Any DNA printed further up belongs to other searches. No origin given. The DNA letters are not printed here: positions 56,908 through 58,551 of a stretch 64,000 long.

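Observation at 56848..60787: Translationally coupled operon of an HDO diiron enzyme, an NPPY methyltransferase and a GCS2 ligase: candidate uncharacterised small-molecule pathway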

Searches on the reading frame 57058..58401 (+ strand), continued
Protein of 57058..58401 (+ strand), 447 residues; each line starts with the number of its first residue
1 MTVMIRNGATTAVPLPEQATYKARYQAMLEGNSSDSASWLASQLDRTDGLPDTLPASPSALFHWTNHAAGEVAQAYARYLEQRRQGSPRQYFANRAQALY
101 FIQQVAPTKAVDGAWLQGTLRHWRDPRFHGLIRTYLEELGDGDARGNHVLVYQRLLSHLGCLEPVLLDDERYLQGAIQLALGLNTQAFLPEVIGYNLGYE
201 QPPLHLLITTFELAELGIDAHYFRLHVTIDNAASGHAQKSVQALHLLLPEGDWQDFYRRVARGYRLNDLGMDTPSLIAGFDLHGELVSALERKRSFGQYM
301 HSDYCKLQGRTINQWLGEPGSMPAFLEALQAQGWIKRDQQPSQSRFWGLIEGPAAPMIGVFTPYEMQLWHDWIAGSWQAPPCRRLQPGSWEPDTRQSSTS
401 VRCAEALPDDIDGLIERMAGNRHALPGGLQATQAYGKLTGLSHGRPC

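Call 55: search_protein_families(library=pfam, proteins=[L127:7387-10017:+, L127:5095-5706:+, L127:3429-5405:-, L136:7435-8823:-, L136:7438-8712:+, L136:4083-5525:+, L136:8731-10488:+, L127:10433-13018:-], max_evalue=0.0001)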
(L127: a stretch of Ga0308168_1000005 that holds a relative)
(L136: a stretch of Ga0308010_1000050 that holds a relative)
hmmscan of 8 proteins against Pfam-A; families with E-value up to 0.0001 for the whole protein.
L127:7387-10017:+ (877 aa): 9 families
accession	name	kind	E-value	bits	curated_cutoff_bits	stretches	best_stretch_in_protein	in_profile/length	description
PF18921.5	Cyanophycin_syn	-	8.9e-29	100.2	27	1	24-136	3-114/115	Cyanophycin synthase-like N-terminal domain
PF08245.18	Mur_ligase_M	-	7.1e-20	72.3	24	1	487-695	2-198/200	Mur ligase middle domain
PF02875.26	Mur_ligase_C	-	4.6e-16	60.2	28.4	1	724-849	2-124/127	Mur ligase, glutamate ligase domain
PF08443.16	RimK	-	2.3e-10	40.9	21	0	387-454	114-172/188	RimK-like ATP-grasp domain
PF02655.19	ATP-grasp_3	-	1.6e-06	28.7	23.2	0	214-309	1-81/160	ATP-grasp domain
PF01071.24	GARS_A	-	2.7e-06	27.8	27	1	216-306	2-98/194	Phosphoribosylglycinamide synthetase, ATP-grasp (A) domain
PF02786.22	CPSase_L_D2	-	6.5e-06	26.2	19.8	1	216-299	1-91/211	Carbamoyl-phosphate synthase L chain, ATP binding domain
PF14397.11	ATPgrasp_ST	-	5.7e-05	22.9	31.4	0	212-272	17-81/278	Sugar-transfer associated ATP-grasp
PF02222.28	ATP-grasp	-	7.6e-05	22.9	27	0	223-298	2-77/179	ATP-grasp domain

L127:5095-5706:+ (204 aa): 1 family
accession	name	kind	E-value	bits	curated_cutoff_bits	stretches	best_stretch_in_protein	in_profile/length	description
PF00857.26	Isochorismatase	-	1.4e-34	120.1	27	1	11-186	2-170/175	Isochorismatase domain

L127:3429-5405:- (659 aa): 0 families

L136:7435-8823:- (463 aa): 0 families

L136:7438-8712:+ (425 aa): 2 families
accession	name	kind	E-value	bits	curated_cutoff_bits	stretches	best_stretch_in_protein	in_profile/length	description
PF13433.12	Peripla_BP_5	-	3.4e-165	550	27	1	32-409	1-361/363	Periplasmic binding protein domain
PF13458.12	Peripla_BP_6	-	3.9e-75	254.1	31.7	1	31-389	1-343/343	Periplasmic binding protein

L136:4083-5525:+ (481 aa): 1 family
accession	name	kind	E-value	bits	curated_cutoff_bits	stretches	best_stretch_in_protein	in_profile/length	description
PF01594.21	AI-2E_transport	-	1.1e-47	163.3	34.3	1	122-449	2-324/327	AI-2E family transporter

L136:8731-10488:+ (586 aa): 1 family
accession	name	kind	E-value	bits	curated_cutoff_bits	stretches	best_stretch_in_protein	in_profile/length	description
PF02653.21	BPD_transp_2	-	7.9e-42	143.7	26.8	1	294-568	3-267/269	Branched-chain amino acid transport system / permease component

L127:10433-13018:- (862 aa): 10 families
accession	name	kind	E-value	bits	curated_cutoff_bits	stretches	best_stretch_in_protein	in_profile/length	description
PF08245.18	Mur_ligase_M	-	1e-19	71.7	24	1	471-681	1-199/200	Mur ligase middle domain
PF02875.26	Mur_ligase_C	-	1.3e-15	58.8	28.4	1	713-833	6-123/127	Mur ligase, glutamate ligase domain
PF08443.16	RimK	-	7.8e-15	55.4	21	2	372-439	114-172/188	RimK-like ATP-grasp domain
PF02655.19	ATP-grasp_3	-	4.8e-07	30.4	23.2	0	199-293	1-80/160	ATP-grasp domain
PF01071.24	GARS_A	-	1.6e-06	28.5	27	1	201-290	2-97/194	Phosphoribosylglycinamide synthetase, ATP-grasp (A) domain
PF02955.21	GSH-S_ATP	-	6.7e-06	26.1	23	0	221-304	17-103/175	Prokaryotic glutathione synthetase, ATP-grasp domain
PF07478.18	Dala_Dala_lig_C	-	9.7e-06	25.7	24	1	213-293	6-92/204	D-ala D-ala ligase C-terminus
PF02222.28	ATP-grasp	-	3.8e-05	23.9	27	1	208-282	2-76/179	ATP-grasp domain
PF13549.11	ATP-grasp_5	-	5.3e-05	23.1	27.6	0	202-271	12-86/221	ATP-grasp domain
PF14397.11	ATPgrasp_ST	-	8.3e-05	22.4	31.4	0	196-261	16-85/278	Sugar-transfer associated ATP-grasp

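Call 60: search_solved_structures(query=A1, max_evalue=1, show_alignments=2)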
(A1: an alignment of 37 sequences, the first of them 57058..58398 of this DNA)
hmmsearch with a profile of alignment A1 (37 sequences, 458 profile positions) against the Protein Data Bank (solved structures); distinct sequences matched with E-value up to 1: 4.
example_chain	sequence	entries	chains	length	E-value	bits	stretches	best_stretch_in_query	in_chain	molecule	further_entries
3whn_A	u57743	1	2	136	0.1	14.6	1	30-85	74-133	Hemerythrin-like domain protein DcrH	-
3waq_A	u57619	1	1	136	0.4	12.6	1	30-85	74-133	Hemerythrin-like domain protein DcrH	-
9pfw_A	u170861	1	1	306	0.78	11.7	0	127-163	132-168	Iron-containing redox enzyme family protein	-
3o6b_B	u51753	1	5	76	0.89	11.5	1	282-344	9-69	Cell division control protein 53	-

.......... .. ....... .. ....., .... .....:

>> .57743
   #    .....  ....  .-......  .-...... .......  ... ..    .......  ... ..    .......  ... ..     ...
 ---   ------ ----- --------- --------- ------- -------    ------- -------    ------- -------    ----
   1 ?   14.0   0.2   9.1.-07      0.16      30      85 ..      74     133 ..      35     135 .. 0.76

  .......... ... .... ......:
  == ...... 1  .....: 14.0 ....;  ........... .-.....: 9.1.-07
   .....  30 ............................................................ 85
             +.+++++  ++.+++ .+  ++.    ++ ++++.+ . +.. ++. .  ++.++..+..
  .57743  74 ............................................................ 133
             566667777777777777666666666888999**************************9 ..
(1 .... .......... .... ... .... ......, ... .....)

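Call 61: find_homologous_proteins(query=L092:9607-10572:-, max_evalue=0.001)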
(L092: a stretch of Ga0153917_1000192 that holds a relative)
Query L092:9607-10572:- (322 aa): 7992 proteins with E <= 0.001 among 8000 candidates; the best 120 are listed.
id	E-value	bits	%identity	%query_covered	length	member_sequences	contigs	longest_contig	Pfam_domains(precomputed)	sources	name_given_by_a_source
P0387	1.1e-209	713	97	100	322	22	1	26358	PF05175.21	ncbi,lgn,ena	-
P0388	7.4e-209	710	96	100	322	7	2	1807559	PF05175.21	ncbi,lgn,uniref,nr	ncbi:hypothetical protein F971_02391 [Acinetobacter vivianii]|uniref:Methyltransferase small domain-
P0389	5.3e-204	695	94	100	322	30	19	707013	PF05175.21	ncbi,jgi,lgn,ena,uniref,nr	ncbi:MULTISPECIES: N5-glutamine methyltransferase family protein [Acinetobacter]|uniref:N5-glutamine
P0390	1.9e-201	686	94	100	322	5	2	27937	PF05175.21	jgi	-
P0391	3.6e-201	685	93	100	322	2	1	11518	PF05175.21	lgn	-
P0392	2.3e-177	607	81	100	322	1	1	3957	PF05175.21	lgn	-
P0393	1.4e-175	601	81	100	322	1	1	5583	PF05175.21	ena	-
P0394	1.7e-174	598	81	100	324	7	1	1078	PF05175.21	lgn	-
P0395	3.9e-174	596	81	100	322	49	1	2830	PF05175.21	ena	-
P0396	1.8e-165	568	77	100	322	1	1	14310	PF05175.21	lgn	-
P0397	8.8e-165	566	77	100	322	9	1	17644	PF05175.21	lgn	-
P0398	1.5e-163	562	75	100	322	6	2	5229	PF05175.21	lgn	-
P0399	5.2e-160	550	74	100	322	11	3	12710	PF05175.21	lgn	-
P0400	1.7e-154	532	72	99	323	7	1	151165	PF05175.21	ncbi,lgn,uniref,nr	ncbi:N5-glutamine methyltransferase family protein [Acinetobacter haemolyticus]|uniref:N5-glutamine 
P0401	5.0e-154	530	74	100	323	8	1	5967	PF05175.21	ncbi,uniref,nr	ncbi:conserved hypothetical protein [Acinetobacter proteolyticus]|uniref:Methyltransferase small dom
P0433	8.3e-125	434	59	99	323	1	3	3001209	PF05175.21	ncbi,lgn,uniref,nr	ncbi:methyltransferase [Acinetobacter schindleri]|uniref:methyltransferase n=1 Tax=Acinetobacter sch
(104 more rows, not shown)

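Call 62: find_encoding_contigs(protein=P0433, flank=8000, max_places=2)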
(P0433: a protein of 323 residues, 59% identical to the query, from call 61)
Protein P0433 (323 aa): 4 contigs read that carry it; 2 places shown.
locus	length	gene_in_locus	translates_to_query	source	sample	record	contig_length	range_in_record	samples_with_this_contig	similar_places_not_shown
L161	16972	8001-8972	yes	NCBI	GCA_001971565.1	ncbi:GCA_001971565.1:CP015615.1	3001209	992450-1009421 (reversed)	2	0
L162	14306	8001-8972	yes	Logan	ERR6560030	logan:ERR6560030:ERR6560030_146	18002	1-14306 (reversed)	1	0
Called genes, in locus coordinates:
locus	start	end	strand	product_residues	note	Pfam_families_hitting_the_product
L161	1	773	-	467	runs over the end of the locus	PF11563:Protoglobin, PF21118:DosC_2nd, PF00990:GGDEF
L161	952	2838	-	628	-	PF25225:DUF7843, PF13387:Lnb_N, PF25224:DUF7842, PF25222:DUF7840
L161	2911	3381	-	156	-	PF11220:DUF3015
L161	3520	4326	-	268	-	PF05675:DUF817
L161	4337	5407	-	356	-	PF01208:URO-D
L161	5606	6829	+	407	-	PF01471:PG_binding_1, PF03734:YkuD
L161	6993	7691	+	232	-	PF02678:Pirin, PF17954:Pirin_C_2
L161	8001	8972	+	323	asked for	PF05175:MTS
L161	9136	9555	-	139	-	PF03797:Autotransporter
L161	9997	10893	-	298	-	PF00753:Lactamase_B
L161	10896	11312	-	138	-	PF20398:DUF6691, PF04143:Sulf_transp (weak)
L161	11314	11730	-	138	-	PF04143:Sulf_transp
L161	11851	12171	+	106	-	PF01022:HTH_5, PF12840:HTH_20 (weak)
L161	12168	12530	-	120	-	PF02656:DUF202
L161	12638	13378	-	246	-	PF13098:Thioredoxin_2 (weak), PF13462:Thioredoxin_4 (weak)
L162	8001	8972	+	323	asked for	PF05175:MTS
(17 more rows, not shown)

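Call 70: list_cluster_members(proteins=[P0121, P0122, P0126, P0127, P0131, P0136, P0171, P0195, P0224, P0189])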
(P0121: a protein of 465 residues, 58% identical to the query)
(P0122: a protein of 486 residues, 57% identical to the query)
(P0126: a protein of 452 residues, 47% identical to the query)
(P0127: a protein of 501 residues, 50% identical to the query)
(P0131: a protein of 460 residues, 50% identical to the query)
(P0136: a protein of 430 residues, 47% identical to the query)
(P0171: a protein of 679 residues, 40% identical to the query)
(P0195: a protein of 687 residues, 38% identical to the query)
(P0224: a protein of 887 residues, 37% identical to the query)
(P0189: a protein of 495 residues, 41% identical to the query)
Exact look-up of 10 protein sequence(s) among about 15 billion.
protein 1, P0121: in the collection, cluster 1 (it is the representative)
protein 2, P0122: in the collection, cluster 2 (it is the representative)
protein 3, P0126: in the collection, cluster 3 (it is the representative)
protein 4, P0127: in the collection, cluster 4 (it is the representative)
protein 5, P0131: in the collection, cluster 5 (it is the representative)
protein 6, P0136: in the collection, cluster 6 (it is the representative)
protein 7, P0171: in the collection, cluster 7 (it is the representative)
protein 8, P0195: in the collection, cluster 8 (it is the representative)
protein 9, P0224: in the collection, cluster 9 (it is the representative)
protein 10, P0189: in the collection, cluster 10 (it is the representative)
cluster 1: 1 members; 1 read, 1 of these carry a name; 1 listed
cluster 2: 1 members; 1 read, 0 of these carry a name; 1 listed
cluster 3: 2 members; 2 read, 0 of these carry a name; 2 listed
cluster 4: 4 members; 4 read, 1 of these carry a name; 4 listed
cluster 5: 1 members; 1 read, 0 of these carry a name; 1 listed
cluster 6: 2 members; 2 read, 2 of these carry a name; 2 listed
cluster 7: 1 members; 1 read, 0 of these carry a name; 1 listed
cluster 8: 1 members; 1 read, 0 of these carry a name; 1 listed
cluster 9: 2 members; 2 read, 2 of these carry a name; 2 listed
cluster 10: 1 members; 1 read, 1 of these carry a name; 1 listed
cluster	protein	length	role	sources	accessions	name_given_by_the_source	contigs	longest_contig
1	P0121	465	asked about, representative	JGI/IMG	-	hypothetical protein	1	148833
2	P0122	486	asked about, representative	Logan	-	-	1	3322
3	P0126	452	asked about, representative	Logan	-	-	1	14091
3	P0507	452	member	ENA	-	-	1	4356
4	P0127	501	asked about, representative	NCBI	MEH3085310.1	MAG: iron-containing redox enzyme family protein [Xylophilus ampelinus]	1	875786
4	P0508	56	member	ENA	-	-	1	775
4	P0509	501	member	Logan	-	-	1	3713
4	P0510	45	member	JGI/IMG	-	-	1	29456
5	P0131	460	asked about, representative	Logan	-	-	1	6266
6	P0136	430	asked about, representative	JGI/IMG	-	hypothetical protein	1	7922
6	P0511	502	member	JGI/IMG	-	hypothetical protein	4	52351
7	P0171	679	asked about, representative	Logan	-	-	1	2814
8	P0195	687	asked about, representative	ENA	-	-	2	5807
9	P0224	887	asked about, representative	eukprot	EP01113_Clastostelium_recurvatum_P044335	TRINITY_DN7476_c0_g1_i7.p1 TRINITY_DN7476_c0_g1~~TRINITY_DN7476_c0_g1_i7.p1 ORF ...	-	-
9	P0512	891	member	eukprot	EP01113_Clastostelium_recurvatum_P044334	TRINITY_DN7476_c0_g1_i6.p1 TRINITY_DN7476_c0_g1~~TRINITY_DN7476_c0_g1_i6.p1 ORF ...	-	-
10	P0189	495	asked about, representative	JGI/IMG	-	hypothetical protein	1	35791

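Call 93: search_protein_families(library=pfam, proteins=[L082:11518-11877:+], max_evalue=0.01)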
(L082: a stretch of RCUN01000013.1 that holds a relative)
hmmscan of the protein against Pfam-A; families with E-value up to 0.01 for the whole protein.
L082:11518-11877:+ (120 aa): 1 family
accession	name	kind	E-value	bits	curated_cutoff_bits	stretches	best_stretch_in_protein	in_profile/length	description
PF10685.14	KGG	-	6.7e-14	52.2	20.4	1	20-41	1-22/22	Stress-induced bacterial acidophilic repeat motif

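Call 96: find_encoding_contigs(protein=window:57058-58401:+, flank=3000, max_places=3)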
Protein window:57058-58401:+ (447 aa): 4 contigs read that carry it; 1 place shown.
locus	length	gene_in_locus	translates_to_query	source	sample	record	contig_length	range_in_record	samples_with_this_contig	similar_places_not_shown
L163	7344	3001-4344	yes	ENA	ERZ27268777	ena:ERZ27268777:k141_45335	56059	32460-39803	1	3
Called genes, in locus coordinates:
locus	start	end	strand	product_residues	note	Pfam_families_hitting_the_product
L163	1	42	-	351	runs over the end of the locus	PF01758:SBF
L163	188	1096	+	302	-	PF00248:Aldo_ket_red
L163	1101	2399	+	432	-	PF07690:MFS_1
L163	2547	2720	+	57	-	-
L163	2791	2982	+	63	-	-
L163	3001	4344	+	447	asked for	PF14518:Haem_oxygenas_2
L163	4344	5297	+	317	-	PF05175:MTS, PF06325:PrmA, PF13847:Methyltransf_31, PF08241:Methyltransf_11 (weak), PF08242:Methyltransf_12 (weak), PF13649:Methyltransf_25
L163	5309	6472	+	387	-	PF04107:GCS2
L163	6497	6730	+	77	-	PF13396:PLDc_N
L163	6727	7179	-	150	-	PF20730:YetF_N (weak), PF04239:DUF421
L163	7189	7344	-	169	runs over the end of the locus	-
